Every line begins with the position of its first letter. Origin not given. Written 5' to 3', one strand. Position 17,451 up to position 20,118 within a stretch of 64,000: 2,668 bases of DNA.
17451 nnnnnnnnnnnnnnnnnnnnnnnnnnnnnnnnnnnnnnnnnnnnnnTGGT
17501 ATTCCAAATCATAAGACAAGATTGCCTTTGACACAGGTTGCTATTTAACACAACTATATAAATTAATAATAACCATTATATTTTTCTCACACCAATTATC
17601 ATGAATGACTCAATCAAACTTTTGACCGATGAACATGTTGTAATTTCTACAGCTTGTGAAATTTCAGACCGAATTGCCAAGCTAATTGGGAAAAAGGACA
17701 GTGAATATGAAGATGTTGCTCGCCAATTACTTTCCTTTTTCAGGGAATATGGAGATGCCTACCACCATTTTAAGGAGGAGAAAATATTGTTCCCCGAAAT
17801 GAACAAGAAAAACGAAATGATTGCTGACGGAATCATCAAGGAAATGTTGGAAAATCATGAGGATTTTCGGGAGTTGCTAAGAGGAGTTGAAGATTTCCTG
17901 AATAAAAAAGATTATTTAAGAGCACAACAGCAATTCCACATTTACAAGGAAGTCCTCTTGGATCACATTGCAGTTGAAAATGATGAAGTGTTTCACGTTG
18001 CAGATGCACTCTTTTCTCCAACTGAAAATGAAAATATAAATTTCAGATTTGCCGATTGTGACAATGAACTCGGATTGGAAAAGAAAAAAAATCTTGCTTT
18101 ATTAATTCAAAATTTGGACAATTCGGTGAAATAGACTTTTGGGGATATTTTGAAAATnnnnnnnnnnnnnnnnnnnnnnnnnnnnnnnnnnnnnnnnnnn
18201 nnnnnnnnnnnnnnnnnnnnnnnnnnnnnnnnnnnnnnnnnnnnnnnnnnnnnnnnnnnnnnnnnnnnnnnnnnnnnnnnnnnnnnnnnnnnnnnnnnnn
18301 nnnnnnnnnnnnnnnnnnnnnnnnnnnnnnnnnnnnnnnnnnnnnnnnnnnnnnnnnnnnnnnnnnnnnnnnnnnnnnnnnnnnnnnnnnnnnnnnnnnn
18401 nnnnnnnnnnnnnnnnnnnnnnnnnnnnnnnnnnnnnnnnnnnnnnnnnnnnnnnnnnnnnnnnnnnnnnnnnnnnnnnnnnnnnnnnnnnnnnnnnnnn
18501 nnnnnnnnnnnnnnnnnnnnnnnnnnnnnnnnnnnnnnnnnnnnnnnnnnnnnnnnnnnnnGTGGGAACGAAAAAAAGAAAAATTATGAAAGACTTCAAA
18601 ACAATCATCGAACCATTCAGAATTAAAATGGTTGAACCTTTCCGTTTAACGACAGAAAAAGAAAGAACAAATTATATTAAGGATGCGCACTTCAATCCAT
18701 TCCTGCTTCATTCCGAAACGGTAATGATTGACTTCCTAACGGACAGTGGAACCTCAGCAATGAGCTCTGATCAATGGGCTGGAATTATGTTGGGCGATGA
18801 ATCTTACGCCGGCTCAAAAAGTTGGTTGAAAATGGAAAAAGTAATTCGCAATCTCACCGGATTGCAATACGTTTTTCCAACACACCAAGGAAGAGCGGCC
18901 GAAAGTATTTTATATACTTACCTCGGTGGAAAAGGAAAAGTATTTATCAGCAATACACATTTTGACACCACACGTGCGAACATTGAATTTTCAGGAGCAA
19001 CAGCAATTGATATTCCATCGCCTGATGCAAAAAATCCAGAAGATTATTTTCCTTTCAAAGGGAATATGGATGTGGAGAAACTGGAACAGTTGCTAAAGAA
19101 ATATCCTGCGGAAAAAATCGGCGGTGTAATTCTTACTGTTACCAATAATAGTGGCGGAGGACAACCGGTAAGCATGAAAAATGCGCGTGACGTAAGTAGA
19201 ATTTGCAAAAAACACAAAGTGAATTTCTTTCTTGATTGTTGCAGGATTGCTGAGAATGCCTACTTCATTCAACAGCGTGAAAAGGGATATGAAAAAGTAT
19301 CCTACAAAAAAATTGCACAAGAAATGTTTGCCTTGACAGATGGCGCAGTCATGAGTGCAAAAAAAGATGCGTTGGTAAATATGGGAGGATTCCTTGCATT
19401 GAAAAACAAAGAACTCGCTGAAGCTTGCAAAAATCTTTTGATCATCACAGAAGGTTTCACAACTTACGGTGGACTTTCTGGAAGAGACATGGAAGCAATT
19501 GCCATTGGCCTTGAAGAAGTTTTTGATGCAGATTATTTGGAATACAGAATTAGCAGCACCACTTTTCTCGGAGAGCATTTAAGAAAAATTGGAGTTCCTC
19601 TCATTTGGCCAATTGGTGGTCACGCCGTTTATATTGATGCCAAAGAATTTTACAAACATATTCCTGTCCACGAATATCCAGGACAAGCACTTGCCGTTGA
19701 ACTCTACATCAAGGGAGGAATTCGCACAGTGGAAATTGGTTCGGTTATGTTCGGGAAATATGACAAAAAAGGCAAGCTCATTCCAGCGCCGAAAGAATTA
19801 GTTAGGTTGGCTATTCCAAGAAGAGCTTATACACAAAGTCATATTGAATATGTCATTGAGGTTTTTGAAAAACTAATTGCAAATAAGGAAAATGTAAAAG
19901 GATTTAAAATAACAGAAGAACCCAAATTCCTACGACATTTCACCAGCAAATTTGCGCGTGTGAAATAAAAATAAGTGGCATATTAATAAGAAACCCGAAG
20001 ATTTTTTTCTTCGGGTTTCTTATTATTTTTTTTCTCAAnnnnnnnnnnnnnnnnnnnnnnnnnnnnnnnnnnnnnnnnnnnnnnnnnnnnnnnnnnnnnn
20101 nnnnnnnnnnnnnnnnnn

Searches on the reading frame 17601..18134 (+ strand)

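Call 7: search_protein_families(library=pfam, proteins=[window:17601-18134:+])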
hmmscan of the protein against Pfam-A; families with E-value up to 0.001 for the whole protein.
window:17601-18134:+ (177 aa): 1 family
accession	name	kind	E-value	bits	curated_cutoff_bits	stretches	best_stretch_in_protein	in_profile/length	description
PF01814.28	Hemerythrin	-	4.4e-15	56.7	25.3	1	4-131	2-124/127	Hemerythrin HHE cation binding domain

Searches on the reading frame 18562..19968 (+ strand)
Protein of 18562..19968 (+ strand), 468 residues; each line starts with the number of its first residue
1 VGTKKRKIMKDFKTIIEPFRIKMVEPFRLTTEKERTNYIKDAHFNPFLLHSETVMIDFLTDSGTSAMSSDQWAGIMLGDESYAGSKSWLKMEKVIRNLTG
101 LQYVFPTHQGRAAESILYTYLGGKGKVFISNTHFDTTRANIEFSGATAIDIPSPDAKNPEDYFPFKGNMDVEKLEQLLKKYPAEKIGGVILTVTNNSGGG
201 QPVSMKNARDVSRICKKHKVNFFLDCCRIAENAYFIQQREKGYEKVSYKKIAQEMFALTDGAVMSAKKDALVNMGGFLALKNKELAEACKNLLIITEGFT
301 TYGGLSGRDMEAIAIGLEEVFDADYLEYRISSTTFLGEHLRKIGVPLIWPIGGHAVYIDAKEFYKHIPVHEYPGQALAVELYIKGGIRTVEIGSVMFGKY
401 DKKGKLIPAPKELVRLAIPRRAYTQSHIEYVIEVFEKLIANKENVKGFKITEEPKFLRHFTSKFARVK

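Call 7: search_protein_families(library=pfam, proteins=[window:18562-19968:+])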
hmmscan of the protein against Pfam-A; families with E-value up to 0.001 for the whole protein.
window:18562-19968:+ (468 aa): 1 family
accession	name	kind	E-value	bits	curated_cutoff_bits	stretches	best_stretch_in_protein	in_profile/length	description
PF01212.27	Beta_elim_lyase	-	5.9e-72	242.8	27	1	57-432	1-286/288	Beta-eliminating lyase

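Call 16: search_protein_families(library=ncbifam, proteins=[window:18562-19968:+])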
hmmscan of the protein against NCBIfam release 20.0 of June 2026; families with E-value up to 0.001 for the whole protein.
window:18562-19968:+ (468 aa): 4 families
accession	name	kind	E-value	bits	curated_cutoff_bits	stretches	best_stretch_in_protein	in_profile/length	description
NF009709.0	PRK13238.1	subfamily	2.2e-202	672.9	285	1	10-467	2-461/463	tryptophanase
NF053783.1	TphnTnaApg1401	equivalog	3.9e-163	543.6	750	1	16-466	6-456/457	tryptophanase TnaA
TIGR02618.1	tyr_phenol_ly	equivalog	2.3e-154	514.6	720.7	1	17-464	2-449/450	tyrosine phenol-lyase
TIGR02617.1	tnaA_trp_ase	equivalog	6.4e-154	513.4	825.8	1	13-464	1-464/467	tryptophanase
